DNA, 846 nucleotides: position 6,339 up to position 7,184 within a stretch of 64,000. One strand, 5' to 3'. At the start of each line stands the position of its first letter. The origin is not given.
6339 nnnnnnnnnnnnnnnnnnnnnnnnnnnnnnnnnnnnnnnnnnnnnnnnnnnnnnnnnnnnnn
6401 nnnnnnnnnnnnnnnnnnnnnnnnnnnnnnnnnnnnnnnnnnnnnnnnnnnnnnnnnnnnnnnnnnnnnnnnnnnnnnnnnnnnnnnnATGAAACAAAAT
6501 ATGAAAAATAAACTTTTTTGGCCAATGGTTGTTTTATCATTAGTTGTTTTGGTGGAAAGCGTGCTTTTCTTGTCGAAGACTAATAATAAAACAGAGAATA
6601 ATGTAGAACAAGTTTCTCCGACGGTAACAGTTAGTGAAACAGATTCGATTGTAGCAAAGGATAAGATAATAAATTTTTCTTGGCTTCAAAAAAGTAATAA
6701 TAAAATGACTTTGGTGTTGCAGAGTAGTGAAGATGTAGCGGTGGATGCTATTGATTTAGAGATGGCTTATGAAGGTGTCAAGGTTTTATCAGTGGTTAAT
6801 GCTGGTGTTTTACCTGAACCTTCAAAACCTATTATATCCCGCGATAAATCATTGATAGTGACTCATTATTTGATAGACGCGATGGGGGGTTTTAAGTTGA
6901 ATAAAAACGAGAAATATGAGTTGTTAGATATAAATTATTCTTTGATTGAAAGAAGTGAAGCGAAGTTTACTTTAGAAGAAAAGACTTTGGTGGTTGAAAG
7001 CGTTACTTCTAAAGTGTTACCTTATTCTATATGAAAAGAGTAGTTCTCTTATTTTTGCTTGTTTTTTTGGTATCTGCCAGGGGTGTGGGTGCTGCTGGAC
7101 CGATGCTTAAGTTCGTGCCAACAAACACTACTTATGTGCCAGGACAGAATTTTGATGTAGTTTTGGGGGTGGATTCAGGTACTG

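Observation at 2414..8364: Cohesin-dockerin (cellulosome-like) surface module set with an LPKTG-anchored cohesin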

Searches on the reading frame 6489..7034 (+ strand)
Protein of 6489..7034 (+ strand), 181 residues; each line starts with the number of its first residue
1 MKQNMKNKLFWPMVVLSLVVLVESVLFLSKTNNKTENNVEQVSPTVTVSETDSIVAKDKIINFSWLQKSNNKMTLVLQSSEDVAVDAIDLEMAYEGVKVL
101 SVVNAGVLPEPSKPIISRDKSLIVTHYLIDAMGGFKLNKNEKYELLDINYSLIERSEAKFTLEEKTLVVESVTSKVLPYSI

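Call 3: search_protein_families(library=pfam, proteins=[window:6489-7034:+], max_evalue=1)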
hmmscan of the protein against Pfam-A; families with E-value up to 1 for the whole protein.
window:6489-7034:+ (181 aa): 2 families
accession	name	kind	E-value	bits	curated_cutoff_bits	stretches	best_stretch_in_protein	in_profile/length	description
PF04531.18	Phage_holin_1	-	0.044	14.8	22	1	4-47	6-49/82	Bacteriophage holin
PF13689.11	DUF4154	-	0.12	12.9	24.9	0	25-64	70-112/143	YfiR/HmsC-like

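Call 4: search_protein_families(library=ncbifam, proteins=[window:6489-7034:+], max_evalue=1)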
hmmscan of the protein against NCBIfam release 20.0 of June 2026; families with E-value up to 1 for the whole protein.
window:6489-7034:+ (181 aa): 3 families
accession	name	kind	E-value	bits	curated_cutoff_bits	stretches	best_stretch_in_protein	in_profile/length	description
TIGR01533.1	lipo_e_P4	equivalog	0.011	14.9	216.05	1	16-103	13-86/273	5'-nucleotidase, lipoprotein e(P4) family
NF010109.0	PRK13582.1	equivalog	0.044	13.4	133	1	52-128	114-188/205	bifunctional phosphoserine phosphatase/homoserine phosphotransferase ThrH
NF041657.1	ompB_ricketsia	equivalog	0.059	10.8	2500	1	29-95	898-957/1655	outer membrane protein OmpB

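Call 15: find_homologous_proteins(query=window:6489-7031:+)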
Query window:6489-7031:+ (181 aa): 6 proteins with E <= 0.001 among 128 candidates.
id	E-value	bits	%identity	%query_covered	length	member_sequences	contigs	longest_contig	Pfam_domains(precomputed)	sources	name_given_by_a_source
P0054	3.5e-96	337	100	93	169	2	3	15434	-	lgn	-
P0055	1.4e-42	163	49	98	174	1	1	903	-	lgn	-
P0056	3.7e-30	123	41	97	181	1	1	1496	-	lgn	-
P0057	9.2e-29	118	41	97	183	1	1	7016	-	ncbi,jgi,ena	ncbi:MAG: hypothetical protein WC503_06660 [Candidatus Shapirobacteria bacterium]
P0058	3.6e-27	113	39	97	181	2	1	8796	-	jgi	-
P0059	2.5e-6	45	32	61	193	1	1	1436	-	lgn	-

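Call 20: search_solved_structures(query=A3, max_evalue=10, show_alignments=2)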
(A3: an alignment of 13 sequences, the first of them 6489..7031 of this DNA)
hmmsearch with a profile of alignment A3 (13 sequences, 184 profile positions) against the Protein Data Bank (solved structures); distinct sequences matched with E-value up to 10: 0.

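Call 32: predict_structure(alignment_id=A4)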
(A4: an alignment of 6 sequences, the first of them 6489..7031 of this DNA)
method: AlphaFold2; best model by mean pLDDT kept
length: 181 residues; sequences in the alignment: 6
mean_pLDDT: 75.2   pTM: 0.64
mean pLDDT of the five models: 75.2, 69.5, 69.3, 68.6, 67.9
residues with pLDDT >= 90: 83; 70-90: 39; 50-70: 20; < 50: 39
segments of 3 or more residues with pLDDT < 50: 1-3, 23-55
pLDDT, mean of each block of 10 residues (from residue 1): 50 52 42 34 32 54 92 94 93 95 85 90 91 89 94 92 89 85 86
secondary structure, 60 per line:
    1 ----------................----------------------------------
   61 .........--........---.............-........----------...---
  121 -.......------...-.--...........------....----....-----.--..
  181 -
elements in order: H11-26 E61-69 E72-79 E83-95 E97-104 E115-117 E122-128 E135-137 E142-152 E159-162 E167-170
